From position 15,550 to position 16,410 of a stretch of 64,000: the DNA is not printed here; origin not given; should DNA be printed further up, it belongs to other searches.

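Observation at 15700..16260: Lnu(A)/LinA-like lincosamide nucleotidyltransferase homolog next to tRNA-Trp, with a Nudix hydrolase immediately downstream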

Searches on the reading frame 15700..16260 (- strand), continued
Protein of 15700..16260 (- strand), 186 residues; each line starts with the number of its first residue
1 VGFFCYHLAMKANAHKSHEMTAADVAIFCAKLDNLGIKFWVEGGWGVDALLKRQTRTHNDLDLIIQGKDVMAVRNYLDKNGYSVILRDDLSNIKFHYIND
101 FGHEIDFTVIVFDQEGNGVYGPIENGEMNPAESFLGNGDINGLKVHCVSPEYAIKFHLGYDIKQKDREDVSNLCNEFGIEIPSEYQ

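Call 58: find_homologous_proteins(query=A1, max_evalue=1e-20)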
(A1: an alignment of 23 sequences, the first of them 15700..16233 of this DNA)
Query A1 (23 sequences) (177 aa, profile of the alignment): 7314 proteins with E <= 1e-20 among 8000 candidates; the best 120 are listed.
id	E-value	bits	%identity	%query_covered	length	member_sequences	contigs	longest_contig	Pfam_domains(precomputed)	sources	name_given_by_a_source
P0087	1.8e-83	296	52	94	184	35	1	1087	PF14907.13,PF10706.16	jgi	jgi:lincosamide nucleotidyltransferase A/C/D/E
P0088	9.6e-83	294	54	94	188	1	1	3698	PF14907.13,PF10706.16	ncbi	-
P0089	1.4e-82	294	51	94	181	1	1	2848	PF14907.13,PF10706.16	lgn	-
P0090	1.9e-82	293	51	94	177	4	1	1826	PF14907.13,PF10706.16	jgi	jgi:lincosamide nucleotidyltransferase A/C/D/E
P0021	1.9e-82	293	49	94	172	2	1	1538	PF10706.16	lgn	-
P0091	2.2e-82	293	54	94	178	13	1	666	PF14907.13,PF10706.16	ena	-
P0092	2.3e-82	293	52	94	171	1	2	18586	PF14907.13,PF10706.16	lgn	-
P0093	2.4e-82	293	36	93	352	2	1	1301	PF14907.13,PF10706.16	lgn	-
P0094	3.4e-82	292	56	94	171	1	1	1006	PF14907.13,PF10706.16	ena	-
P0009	3.6e-82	292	53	94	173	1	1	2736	PF14907.13,PF10706.16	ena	-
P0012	4.9e-82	292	51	94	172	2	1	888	PF10706.16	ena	-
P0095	5.7e-82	292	55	94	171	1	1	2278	PF14907.13,PF10706.16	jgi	-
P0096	5.9e-82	291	51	94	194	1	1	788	PF10706.16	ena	-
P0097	9.9e-82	291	51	94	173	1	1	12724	PF14907.13,PF10706.16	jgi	jgi:lincosamide nucleotidyltransferase A/C/D/E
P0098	1.0e-81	291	50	94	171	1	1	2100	PF14907.13,PF10706.16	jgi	jgi:lincosamide nucleotidyltransferase A/C/D/E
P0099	1.0e-81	291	49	99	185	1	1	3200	PF14907.13,PF10706.16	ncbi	ncbi:MAG: nucleotidyltransferase domain-containing protein [Dehalococcoidia bacterium]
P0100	1.1e-81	291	51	94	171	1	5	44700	PF14907.13,PF10706.16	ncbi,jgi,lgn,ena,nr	ncbi:MAG TPA: aminoglycoside nucleotidyltransferase [Terriglobia bacterium]|nr:aminoglycoside nucleo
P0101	1.2e-81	290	53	100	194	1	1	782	PF14907.13,PF10706.16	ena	-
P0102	2.2e-81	290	52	94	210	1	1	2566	PF14907.13,PF10706.16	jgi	jgi:lincosamide nucleotidyltransferase A/C/D/E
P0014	2.2e-81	290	49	94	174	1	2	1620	PF10706.16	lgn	-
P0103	2.3e-81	290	49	96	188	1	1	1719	PF14907.13,PF10706.16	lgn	-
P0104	2.5e-81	289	51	94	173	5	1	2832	PF14907.13,PF10706.16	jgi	jgi:lincosamide nucleotidyltransferase A/C/D/E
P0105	3.0e-81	289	52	94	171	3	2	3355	PF14907.13,PF10706.16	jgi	jgi:lincosamide nucleotidyltransferase A/C/D/E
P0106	3.6e-81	289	51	94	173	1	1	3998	PF14907.13,PF10706.16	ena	-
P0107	3.8e-81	289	51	94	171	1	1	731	PF14907.13,PF10706.16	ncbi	-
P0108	4.2e-81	289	52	99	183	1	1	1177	PF14907.13,PF10706.16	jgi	jgi:lincosamide nucleotidyltransferase A/C/D/E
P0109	4.4e-81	289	52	94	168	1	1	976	PF14907.13,PF10706.16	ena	-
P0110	4.5e-81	289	51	94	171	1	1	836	PF10706.16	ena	-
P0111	4.5e-81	289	51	94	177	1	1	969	PF10706.16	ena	-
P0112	4.8e-81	288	53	94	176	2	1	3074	PF14907.13,PF10706.16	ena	-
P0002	5.3e-81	288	58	95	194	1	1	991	PF14907.13,PF10706.16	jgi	jgi:lincosamide nucleotidyltransferase A/C/D/E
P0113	5.5e-81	288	51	94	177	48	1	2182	PF10706.16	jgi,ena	jgi:lincosamide nucleotidyltransferase A/C/D/E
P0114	5.7e-81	288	54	94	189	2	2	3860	PF14907.13,PF10706.16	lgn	-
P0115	6.2e-81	288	51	94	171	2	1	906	PF14907.13,PF10706.16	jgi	-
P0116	6.3e-81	288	54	94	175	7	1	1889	PF14907.13,PF10706.16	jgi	jgi:lincosamide nucleotidyltransferase A/C/D/E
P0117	6.6e-81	288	50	94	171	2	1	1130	PF14907.13,PF10706.16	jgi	jgi:lincosamide nucleotidyltransferase A/C/D/E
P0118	7.0e-81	288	51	94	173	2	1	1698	PF14907.13,PF10706.16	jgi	jgi:lincosamide nucleotidyltransferase A/C/D/E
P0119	7.1e-81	288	51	94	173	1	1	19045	PF14907.13,PF10706.16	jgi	jgi:lincosamide nucleotidyltransferase A/C/D/E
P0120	7.3e-81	288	49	94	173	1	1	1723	PF14907.13,PF10706.16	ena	-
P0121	7.3e-81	288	52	94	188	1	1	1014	PF14907.13,PF10706.16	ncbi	-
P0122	7.5e-81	288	51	94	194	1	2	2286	PF10706.16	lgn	-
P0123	8.8e-81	288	50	94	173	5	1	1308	PF14907.13,PF10706.16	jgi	jgi:lincosamide nucleotidyltransferase A/C/D/E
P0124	9.5e-81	288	54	94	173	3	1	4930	PF14907.13,PF10706.16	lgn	-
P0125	1.0e-80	287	51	94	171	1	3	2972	PF14907.13,PF10706.16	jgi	-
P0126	1.1e-80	287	50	94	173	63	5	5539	PF14907.13,PF10706.16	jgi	jgi:lincosamide nucleotidyltransferase A/C/D/E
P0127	1.1e-80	287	51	94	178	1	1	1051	PF14907.13,PF10706.16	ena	-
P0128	1.3e-80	287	54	94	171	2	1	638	PF14907.13,PF10706.16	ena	-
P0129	1.3e-80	287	52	94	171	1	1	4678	PF14907.13,PF10706.16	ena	-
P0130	1.3e-80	287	51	94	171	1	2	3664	PF10706.16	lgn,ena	-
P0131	1.7e-80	287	51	94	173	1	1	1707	PF14907.13,PF10706.16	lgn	-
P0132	1.7e-80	287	50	94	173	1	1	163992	PF14907.13,PF10706.16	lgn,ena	-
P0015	1.8e-80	287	52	94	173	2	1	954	PF10706.16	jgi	jgi:lincosamide nucleotidyltransferase A/C/D/E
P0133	2.2e-80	286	52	94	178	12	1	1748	PF14907.13,PF10706.16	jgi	-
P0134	2.5e-80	286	52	94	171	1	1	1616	PF14907.13,PF10706.16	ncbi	-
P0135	2.6e-80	286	49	94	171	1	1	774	PF14907.13,PF10706.16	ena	-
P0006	2.6e-80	286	57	94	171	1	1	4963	PF10706.16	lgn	-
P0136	2.7e-80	286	49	94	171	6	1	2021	PF14907.13,PF10706.16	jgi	-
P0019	2.8e-80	286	51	94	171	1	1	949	PF14907.13,PF10706.16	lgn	-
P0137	2.8e-80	286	52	94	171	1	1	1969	PF14907.13,PF10706.16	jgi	jgi:lincosamide nucleotidyltransferase A/C/D/E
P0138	2.8e-80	286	51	94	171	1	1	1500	PF14907.13,PF10706.16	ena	-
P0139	2.9e-80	286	51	94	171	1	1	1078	PF14907.13,PF10706.16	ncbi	-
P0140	3.0e-80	286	54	94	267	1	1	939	PF14907.13,PF10706.16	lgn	-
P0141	3.1e-80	286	49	94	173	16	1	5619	PF10706.16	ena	-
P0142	3.1e-80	286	51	94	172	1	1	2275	PF14907.13,PF10706.16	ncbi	-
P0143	3.2e-80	286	52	99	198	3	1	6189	PF14907.13,PF10706.16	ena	-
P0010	3.6e-80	286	52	93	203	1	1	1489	PF14907.13,PF10706.16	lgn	-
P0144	4.1e-80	285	49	94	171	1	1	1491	PF14907.13,PF10706.16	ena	-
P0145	4.6e-80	285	53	94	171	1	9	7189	PF14907.13,PF10706.16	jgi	jgi:lincosamide nucleotidyltransferase A/C/D/E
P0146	4.7e-80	285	49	94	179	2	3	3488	PF14907.13,PF10706.16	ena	-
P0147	5.3e-80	285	50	99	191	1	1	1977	PF14907.13,PF10706.16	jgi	jgi:lincosamide nucleotidyltransferase A/C/D/E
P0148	5.5e-80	285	53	94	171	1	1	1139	PF14907.13,PF10706.16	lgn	-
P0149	5.6e-80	285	52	94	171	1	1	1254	PF14907.13,PF10706.16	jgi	jgi:lincosamide nucleotidyltransferase A/C/D/E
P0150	5.7e-80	285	50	94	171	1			PF14907.13,PF10706.16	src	-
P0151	6.1e-80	285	50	94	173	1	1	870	PF10706.16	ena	-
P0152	6.1e-80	285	51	94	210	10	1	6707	PF14907.13,PF10706.16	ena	-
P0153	6.1e-80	285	52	94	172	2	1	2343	PF14907.13,PF10706.16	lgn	-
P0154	6.3e-80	285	50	94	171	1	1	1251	PF14907.13,PF10706.16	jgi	jgi:lincosamide nucleotidyltransferase A/C/D/E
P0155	6.3e-80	285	51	94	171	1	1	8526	PF14907.13,PF10706.16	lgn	-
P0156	6.6e-80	285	51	97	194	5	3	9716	PF10706.16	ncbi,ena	-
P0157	6.7e-80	285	51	94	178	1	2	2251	PF10706.16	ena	-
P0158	6.7e-80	285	55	94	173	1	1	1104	PF14907.13,PF10706.16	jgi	jgi:lincosamide nucleotidyltransferase A/C/D/E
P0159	7.2e-80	285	51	94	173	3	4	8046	PF14907.13,PF10706.16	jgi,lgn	jgi:lincosamide nucleotidyltransferase A/C/D/E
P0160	7.4e-80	285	53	92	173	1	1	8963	PF14907.13,PF10706.16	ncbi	-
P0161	7.5e-80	285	52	94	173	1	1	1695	PF14907.13,PF10706.16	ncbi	-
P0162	8.0e-80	285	51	94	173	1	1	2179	PF14907.13,PF10706.16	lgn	-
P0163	8.5e-80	284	52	94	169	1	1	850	PF14907.13,PF10706.16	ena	-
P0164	8.6e-80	284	52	94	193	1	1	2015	PF14907.13,PF10706.16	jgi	jgi:lincosamide nucleotidyltransferase A/C/D/E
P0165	8.8e-80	284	49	94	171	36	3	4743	PF14907.13,PF10706.16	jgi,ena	jgi:lincosamide nucleotidyltransferase A/C/D/E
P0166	8.8e-80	284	47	94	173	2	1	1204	PF14907.13,PF10706.16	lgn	-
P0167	9.0e-80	284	49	94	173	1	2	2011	PF14907.13,PF10706.16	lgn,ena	-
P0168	1.0e-79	284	49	94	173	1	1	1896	PF10706.16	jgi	jgi:lincosamide nucleotidyltransferase A/C/D/E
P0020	1.0e-79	284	49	94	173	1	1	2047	PF14907.13,PF10706.16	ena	-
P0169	1.0e-79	284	48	94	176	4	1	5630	PF14907.13,PF10706.16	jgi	jgi:lincosamide nucleotidyltransferase A/C/D/E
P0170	1.1e-79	284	51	94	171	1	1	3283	PF14907.13,PF10706.16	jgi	jgi:lincosamide nucleotidyltransferase A/C/D/E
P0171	1.1e-79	284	50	94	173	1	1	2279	PF14907.13,PF10706.16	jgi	-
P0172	1.2e-79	284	49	94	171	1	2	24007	PF14907.13,PF10706.16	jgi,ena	jgi:lincosamide nucleotidyltransferase A/C/D/E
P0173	1.2e-79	284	52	94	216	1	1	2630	PF10706.16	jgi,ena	-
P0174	1.2e-79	284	51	94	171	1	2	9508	PF14907.13,PF10706.16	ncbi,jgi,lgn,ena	-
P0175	1.2e-79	284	51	96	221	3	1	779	PF14907.13,PF10706.16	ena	-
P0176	1.3e-79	284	49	94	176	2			PF10706.16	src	-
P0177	1.3e-79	284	49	94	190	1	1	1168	PF10706.16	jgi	jgi:lincosamide nucleotidyltransferase A/C/D/E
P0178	1.3e-79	284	49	94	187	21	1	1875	PF14907.13,PF10706.16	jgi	jgi:lincosamide nucleotidyltransferase A/C/D/E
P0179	1.4e-79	284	50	94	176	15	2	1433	PF14907.13,PF10706.16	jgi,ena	-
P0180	1.4e-79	284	52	94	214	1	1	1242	PF14907.13,PF10706.16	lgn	-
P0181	1.4e-79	284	50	94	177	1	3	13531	PF10706.16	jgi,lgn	jgi:lincosamide nucleotidyltransferase A/C/D/E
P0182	1.4e-79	284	52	94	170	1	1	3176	PF14907.13,PF10706.16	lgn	-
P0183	1.5e-79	284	51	94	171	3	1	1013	PF14907.13,PF10706.16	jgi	jgi:lincosamide nucleotidyltransferase A/C/D/E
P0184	1.5e-79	284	49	99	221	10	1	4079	PF14907.13,PF10706.16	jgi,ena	-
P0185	1.5e-79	284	49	94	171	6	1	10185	PF10706.16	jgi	jgi:lincosamide nucleotidyltransferase A/C/D/E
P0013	1.5e-79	284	52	94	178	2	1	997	PF14907.13,PF10706.16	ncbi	-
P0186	1.5e-79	284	49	94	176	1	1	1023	PF10706.16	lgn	-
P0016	1.6e-79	284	50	94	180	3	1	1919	PF10706.16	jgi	jgi:lincosamide nucleotidyltransferase A/C/D/E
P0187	1.6e-79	284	46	94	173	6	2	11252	PF14907.13,PF10706.16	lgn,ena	-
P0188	1.6e-79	284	54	93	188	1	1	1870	PF14907.13,PF10706.16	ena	-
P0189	1.7e-79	283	49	96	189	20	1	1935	PF10706.16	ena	-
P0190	1.7e-79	283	37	92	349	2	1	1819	PF14907.13,PF10706.16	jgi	jgi:lincosamide nucleotidyltransferase A/C/D/E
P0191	1.8e-79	283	54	94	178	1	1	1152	PF14907.13,PF10706.16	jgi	jgi:lincosamide nucleotidyltransferase A/C/D/E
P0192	1.8e-79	283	50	94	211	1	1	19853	PF14907.13,PF10706.16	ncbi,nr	ncbi:MAG: aminoglycoside nucleotidyltransferase [Chloroflexi bacterium]|nr:aminoglycoside nucleotidy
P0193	1.8e-79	283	48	94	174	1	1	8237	PF10706.16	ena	-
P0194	1.8e-79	283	52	88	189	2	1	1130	PF14907.13,PF10706.16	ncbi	-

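Call 59: find_related_loci(query=A1, collection=metagenome_contigs, flank=4000)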
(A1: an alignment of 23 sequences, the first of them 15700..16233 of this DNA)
Query A1 (177 aa) in metagenome_contigs; peptide patterns used: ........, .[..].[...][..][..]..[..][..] (x = any residue, [..] = any of these).
600 stretches matched a pattern (row limit reached: there are more); 559 encode a relative of the query (tblastn E <= 1e-3); the best 80 are kept; 80 distinct loci.
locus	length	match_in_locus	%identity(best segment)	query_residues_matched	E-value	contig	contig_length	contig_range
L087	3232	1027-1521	48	12-176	2e-56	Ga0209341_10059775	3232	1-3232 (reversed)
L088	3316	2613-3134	49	4-177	1e-55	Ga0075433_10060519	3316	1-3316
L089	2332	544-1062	49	5-177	2e-55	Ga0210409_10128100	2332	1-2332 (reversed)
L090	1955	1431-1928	53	11-176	2e-55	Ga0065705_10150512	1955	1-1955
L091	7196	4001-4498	52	11-176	6e-54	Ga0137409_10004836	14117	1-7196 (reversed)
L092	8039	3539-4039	49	11-177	5e-54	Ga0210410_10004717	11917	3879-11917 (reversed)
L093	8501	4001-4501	49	11-177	5e-54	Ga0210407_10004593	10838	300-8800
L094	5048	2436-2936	50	11-177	9e-54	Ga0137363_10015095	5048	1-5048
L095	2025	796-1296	50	11-177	6e-54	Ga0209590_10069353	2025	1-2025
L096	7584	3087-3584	51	11-176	2e-53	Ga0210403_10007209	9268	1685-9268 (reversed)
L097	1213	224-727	50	10-177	1e-55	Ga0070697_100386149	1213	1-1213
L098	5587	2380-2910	49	1-177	4e-53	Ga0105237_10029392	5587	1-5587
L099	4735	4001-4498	48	11-176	6e-53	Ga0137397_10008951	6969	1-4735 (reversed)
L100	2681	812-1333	49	3-176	4e-53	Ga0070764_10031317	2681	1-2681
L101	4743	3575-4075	49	11-177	8e-53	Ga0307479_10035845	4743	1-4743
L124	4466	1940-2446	47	4-176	6e-49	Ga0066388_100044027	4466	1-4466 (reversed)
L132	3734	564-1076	45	1-176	1e-47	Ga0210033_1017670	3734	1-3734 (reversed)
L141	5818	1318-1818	44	11-177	4e-45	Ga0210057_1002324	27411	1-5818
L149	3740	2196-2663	44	11-166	4e-43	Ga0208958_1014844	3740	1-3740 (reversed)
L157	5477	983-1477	41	8-177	2e-41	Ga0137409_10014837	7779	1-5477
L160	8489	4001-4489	43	10-177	1e-40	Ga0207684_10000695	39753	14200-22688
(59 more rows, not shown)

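Call 61: search_protein_families(library=pfam, proteins=[L124:1925-2947:+, L099:3137-4552:+, L132:3-1136:+, L141:697-1827:+, L149:1638-2675:+, L157:467-1504:+, L160:3158-4522:+, P0093, P0190, P0140], max_evalue=0.0001)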
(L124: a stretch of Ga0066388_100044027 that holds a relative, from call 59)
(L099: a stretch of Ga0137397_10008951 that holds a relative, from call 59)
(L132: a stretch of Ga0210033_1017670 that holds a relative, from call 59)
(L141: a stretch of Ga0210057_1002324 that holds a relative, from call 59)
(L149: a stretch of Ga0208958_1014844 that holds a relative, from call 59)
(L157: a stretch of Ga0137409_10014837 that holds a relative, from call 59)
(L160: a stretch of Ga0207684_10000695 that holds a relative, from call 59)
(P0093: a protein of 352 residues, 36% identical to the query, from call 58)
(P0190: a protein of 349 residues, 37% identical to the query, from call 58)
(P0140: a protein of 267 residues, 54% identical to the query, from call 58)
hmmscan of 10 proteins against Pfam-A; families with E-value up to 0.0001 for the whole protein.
L124:1925-2947:+ (340 aa): 6 families
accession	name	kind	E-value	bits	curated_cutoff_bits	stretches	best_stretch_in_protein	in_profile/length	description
PF10706.15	Aminoglyc_resit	-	1.1e-30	107.1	21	1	19-161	2-148/149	Aminoglycoside-2''-adenylyltransferase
PF00583.31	Acetyltransf_1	-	1.3e-14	54.9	20.7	1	197-319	4-114/116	Acetyltransferase (GNAT) family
PF13508.13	Acetyltransf_7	-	6.1e-10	39.8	27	1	236-321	3-82/84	Acetyltransferase (GNAT) domain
PF13673.13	Acetyltransf_10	-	2.7e-07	31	23.6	1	227-329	23-115/128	Acetyltransferase (GNAT) domain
PF14907.12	NTP_transf_5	-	7.7e-07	29.4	31.2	1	9-143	50-184/249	Uncharacterised nucleotidyltransferase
PF13527.13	Acetyltransf_9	-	3.2e-05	24.4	25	0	186-322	2-125/127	Acetyltransferase (GNAT) domain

L099:3137-4552:+ (471 aa): 2 families
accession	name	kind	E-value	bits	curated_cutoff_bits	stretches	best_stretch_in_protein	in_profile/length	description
PF10706.15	Aminoglyc_resit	-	9.2e-33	113.9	21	1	294-442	2-149/149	Aminoglycoside-2''-adenylyltransferase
PF14907.12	NTP_transf_5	-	1.3e-07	31.8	31.2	1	292-383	58-148/249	Uncharacterised nucleotidyltransferase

L132:3-1136:+ (377 aa): 2 families
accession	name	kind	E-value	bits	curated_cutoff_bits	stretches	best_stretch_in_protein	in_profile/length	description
PF10706.15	Aminoglyc_resit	-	5.4e-28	98.4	21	1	204-346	3-149/149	Aminoglycoside-2''-adenylyltransferase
PF14907.12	NTP_transf_5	-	2.5e-06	27.7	31.2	1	208-327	65-184/249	Uncharacterised nucleotidyltransferase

L141:697-1827:+ (376 aa): 5 families
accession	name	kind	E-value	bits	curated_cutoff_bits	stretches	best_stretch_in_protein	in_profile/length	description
PF10706.15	Aminoglyc_resit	-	2.7e-30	105.9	21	1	213-358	2-146/149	Aminoglycoside-2''-adenylyltransferase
PF06821.19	Ser_hydrolase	-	9.2e-16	58.7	22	1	25-199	2-166/172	Serine hydrolase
PF00561.26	Abhydrolase_1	-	1.1e-07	32.3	25.8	1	25-132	4-116/245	alpha/beta hydrolase fold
PF12697.13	Abhydrolase_6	-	2.9e-07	31.8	26.3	1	25-215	2-180/217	Alpha/beta hydrolase family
PF14907.12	NTP_transf_5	-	3.7e-05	23.9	31.2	1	241-298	89-144/249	Uncharacterised nucleotidyltransferase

L149:1638-2675:+ (345 aa): 2 families
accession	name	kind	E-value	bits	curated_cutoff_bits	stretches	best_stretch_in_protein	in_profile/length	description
PF10706.15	Aminoglyc_resit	-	1.2e-29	103.8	21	1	193-339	3-148/149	Aminoglycoside-2''-adenylyltransferase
PF06821.19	Ser_hydrolase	-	1.2e-14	55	22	1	5-179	2-167/172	Serine hydrolase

L157:467-1504:+ (345 aa): 3 families
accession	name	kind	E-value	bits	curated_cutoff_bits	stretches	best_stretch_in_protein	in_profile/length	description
PF04229.20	GrpB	-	1.9e-48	165.1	25.5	1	5-166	2-157/159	GrpB protein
PF10706.15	Aminoglyc_resit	-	2.1e-31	109.5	21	1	181-324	2-149/149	Aminoglycoside-2''-adenylyltransferase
PF14907.12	NTP_transf_5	-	1.6e-11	44.7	31.2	1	173-303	52-182/249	Uncharacterised nucleotidyltransferase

L160:3158-4522:+ (454 aa): 2 families
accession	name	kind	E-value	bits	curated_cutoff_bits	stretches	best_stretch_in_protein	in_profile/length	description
PF10706.15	Aminoglyc_resit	-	4.6e-25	88.9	21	1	288-428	2-146/149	Aminoglycoside-2''-adenylyltransferase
PF14907.12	NTP_transf_5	-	3.1e-06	27.4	31.2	1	285-409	57-181/249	Uncharacterised nucleotidyltransferase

P0093 (352 aa): 2 families
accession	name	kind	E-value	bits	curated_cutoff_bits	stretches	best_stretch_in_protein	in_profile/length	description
PF10706.15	Aminoglyc_resit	-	2.5e-68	229.3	21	2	198-343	4-149/149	Aminoglycoside-2''-adenylyltransferase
PF14907.12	NTP_transf_5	-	2.1e-13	50.9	31.2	1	193-325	57-185/249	Uncharacterised nucleotidyltransferase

P0190 (349 aa): 2 families
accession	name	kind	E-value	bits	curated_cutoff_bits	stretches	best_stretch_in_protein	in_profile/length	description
PF10706.15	Aminoglyc_resit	-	1.5e-65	220.3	21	2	198-343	4-149/149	Aminoglycoside-2''-adenylyltransferase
PF14907.12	NTP_transf_5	-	3.6e-12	46.8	31.2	1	10-157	61-199/249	Uncharacterised nucleotidyltransferase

P0140 (267 aa): 2 families
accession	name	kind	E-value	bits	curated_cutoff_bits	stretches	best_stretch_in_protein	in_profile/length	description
PF10706.15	Aminoglyc_resit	-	2.6e-33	115.7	21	1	7-153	3-148/149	Aminoglycoside-2''-adenylyltransferase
PF14907.12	NTP_transf_5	-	6.4e-07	29.6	31.2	1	35-97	90-150/249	Uncharacterised nucleotidyltransferase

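Call 67: search_protein_families(library=padloc, proteins=[window:15700-16233:-, L027:5989-6960:+], max_evalue=0.01)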
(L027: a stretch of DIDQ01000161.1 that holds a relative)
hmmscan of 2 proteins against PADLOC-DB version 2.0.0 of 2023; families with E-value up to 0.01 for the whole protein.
window:15700-16233:- (177 aa): 0 families

L027:5989-6960:+ (323 aa): 1 family
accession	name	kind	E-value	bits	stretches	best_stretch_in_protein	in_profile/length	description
PDLC04899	PDC-S07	-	3.8e-09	34.3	1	220-306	35-114/135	-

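Call 74: search_dna_similar(query=window:15700-16233:-, collection=plasmids, mode=protein, max_rows=25)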
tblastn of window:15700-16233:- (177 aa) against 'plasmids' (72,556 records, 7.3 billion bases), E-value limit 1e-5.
Records with a match: 121; places in all: 126; records where one place covers at least 80% of the query: 117.
Best place of each record, by identity: <60% 121.
By first word of the organism name: Staphylococcus 60; Streptomyces 16; Ligilactobacillus 7; Glaesserella 5; Campylobacter 4; Limosilactobacillus 4; Enterococcus 3; Cetobacterium 2; Lactiplantibacillus 2; Latilactobacillus 2; and 15 more.
By predicted mobility (MOB-suite, as given by PLSDB): non-mobilizable 64; mobilizable 52; conjugative 5.
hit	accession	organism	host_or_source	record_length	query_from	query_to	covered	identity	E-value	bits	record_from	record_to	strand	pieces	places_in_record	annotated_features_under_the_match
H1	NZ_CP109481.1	Streptomyces sp. NBC_01450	-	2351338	11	177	94%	35.9%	2e-18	89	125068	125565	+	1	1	none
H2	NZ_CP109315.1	Streptomyces sp. NBC_01601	-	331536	3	177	99%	33.1%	1e-22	100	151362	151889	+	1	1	aminoglycoside nucleotidyltransferase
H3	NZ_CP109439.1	Streptomyces sp. NBC_01483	-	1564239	11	170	90%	35.8%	8e-19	90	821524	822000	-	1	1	none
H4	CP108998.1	Streptomyces sp. NBC_00708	-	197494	11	173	92%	34.5%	2e-19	92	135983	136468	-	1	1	amino acid transporter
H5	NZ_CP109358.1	Streptomyces sp. NBC_01562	-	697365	11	170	90%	35.2%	3e-18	88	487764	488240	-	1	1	amino acid transporter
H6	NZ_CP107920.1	Streptomyces sp. NBC_00441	-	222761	11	170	90%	34.6%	1e-19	92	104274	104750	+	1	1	amino acid transporter | hypothetical protein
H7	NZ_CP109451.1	Streptomyces sp. NBC_01471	-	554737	11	170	90%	34.6%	2e-10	66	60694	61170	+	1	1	amino acid transporter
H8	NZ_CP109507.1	Streptomyces sp. NBC_01423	-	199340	11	173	92%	33.3%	2e-14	77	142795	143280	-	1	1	amino acid transporter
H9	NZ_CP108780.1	Streptomyces sp. NBC_00891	-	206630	11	173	92%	33.3%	2e-14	77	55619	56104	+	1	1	amino acid transporter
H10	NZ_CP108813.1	Streptomyces sp. NBC_00869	-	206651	11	173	92%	33.3%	2e-14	77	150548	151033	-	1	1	amino acid transporter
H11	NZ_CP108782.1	Streptomyces sp. NBC_00890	-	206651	11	173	92%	33.3%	2e-14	77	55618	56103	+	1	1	amino acid transporter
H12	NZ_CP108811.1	Streptomyces sp. NBC_00870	-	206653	11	173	92%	33.3%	2e-14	77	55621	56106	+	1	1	amino acid transporter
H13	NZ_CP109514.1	Streptomyces sp. NBC_01420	-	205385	11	173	92%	33.3%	2e-14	77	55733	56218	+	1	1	amino acid transporter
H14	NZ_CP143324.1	Cetobacterium somerae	intestine of Yellow Catfish,pure culture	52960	28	177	85%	35.8%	1e-21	98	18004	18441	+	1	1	lnu(C): lincosamide nucleotidyltransferase Lnu(C) | lnuC: lincosamide nucleotidyltransferase (LNU)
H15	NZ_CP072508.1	Enterococcus faecalis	Swine,cell culture,Rectal swab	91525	28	177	85%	35.8%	1e-21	98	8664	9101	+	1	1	lnuC: lincosamide nucleotidyltransferase (LNU) | lnu(C): lincosamide nucleotidyltransferase Lnu(C)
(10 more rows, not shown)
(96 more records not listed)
